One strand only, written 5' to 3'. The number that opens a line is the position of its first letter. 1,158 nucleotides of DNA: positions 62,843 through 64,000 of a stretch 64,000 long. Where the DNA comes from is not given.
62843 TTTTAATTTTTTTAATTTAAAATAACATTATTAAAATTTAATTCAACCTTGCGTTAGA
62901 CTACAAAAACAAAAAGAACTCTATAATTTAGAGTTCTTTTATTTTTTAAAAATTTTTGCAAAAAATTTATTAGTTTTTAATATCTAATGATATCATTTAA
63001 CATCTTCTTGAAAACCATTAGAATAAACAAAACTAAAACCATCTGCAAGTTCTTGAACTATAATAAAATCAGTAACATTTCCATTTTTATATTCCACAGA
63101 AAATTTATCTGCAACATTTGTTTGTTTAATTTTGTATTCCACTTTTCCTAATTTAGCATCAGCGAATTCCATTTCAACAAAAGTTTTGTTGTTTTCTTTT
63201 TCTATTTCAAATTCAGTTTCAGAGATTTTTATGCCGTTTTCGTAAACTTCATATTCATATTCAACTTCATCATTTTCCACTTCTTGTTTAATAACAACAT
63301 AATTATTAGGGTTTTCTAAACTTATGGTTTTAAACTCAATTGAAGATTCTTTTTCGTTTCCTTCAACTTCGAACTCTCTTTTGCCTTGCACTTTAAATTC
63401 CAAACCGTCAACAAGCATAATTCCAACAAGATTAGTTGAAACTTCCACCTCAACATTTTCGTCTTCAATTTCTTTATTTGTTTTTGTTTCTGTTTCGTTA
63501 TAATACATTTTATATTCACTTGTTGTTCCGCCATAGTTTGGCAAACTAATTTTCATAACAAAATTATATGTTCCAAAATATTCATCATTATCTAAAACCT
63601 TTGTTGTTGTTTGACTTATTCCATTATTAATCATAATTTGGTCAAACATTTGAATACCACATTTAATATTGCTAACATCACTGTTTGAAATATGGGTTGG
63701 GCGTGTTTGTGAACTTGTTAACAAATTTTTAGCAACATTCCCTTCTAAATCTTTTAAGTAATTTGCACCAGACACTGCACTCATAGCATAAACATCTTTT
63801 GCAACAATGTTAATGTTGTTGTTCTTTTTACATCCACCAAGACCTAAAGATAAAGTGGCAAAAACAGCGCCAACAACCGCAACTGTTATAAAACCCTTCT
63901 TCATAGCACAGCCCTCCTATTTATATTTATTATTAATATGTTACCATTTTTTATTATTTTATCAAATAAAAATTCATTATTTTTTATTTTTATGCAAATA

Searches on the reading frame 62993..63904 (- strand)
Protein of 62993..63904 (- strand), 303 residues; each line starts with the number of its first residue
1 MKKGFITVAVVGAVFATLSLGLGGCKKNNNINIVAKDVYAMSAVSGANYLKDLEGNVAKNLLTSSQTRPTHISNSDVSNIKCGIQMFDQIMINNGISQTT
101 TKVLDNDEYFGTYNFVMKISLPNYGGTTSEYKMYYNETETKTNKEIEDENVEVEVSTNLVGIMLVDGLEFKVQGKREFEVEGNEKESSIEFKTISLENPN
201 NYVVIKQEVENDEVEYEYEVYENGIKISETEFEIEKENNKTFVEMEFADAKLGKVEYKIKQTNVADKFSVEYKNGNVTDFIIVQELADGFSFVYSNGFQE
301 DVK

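Call 8: search_protein_families(library=pfam, proteins=[window:62993-63904:-], max_evalue=0.1)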
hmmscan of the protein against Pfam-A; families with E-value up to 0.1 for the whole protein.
window:62993-63904:- (303 aa): 1 family
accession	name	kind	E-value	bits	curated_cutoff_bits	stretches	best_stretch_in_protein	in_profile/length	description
PF00028.23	Cadherin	-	0.053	14.4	28.8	0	250-278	26-54/93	Cadherin domain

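Call 35: search_protein_families(library=ncbifam, proteins=[window:62993-63904:-], max_evalue=0.01)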
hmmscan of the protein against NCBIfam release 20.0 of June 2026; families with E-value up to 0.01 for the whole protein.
window:62993-63904:- (303 aa): 0 families

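Call 51: find_encoding_contigs(protein=window:62993-63904:-, flank=10000, max_places=4)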
Protein window:62993-63904:- (303 aa): 4 contigs read that carry it; 4 places shown.
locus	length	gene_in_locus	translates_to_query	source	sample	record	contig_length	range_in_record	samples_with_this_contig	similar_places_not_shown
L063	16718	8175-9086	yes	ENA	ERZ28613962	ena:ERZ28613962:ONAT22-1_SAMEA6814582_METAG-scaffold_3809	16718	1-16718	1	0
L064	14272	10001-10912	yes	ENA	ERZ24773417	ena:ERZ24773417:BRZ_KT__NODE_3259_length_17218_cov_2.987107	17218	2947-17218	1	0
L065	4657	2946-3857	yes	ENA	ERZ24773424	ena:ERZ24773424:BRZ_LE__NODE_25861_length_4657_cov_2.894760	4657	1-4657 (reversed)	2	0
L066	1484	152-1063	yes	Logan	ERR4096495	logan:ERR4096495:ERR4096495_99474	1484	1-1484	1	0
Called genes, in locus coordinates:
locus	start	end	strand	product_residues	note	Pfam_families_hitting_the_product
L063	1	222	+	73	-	?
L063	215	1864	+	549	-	-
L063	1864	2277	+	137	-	-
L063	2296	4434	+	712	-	-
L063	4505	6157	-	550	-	PF06821:Ser_hydrolase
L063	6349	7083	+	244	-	-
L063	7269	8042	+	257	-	PF01261:AP_endonuc_2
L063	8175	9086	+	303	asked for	-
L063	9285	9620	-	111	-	PF00719:Pyrophosphatase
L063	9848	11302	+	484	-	-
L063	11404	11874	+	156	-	-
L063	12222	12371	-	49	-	-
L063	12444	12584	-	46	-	-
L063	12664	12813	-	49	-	-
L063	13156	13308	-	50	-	-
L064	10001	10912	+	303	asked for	-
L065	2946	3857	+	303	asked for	-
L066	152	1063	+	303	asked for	-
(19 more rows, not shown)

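Call 79: search_protein_families(library=phrogs, proteins=[window:62993-63904:-], max_evalue=0.1)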
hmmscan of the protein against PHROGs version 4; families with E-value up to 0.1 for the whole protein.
window:62993-63904:- (303 aa): 0 families

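Call 80: search_protein_families(library=padloc, proteins=[window:62993-63904:-], max_evalue=0.1)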
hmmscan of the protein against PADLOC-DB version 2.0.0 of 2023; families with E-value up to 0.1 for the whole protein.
window:62993-63904:- (303 aa): 0 families
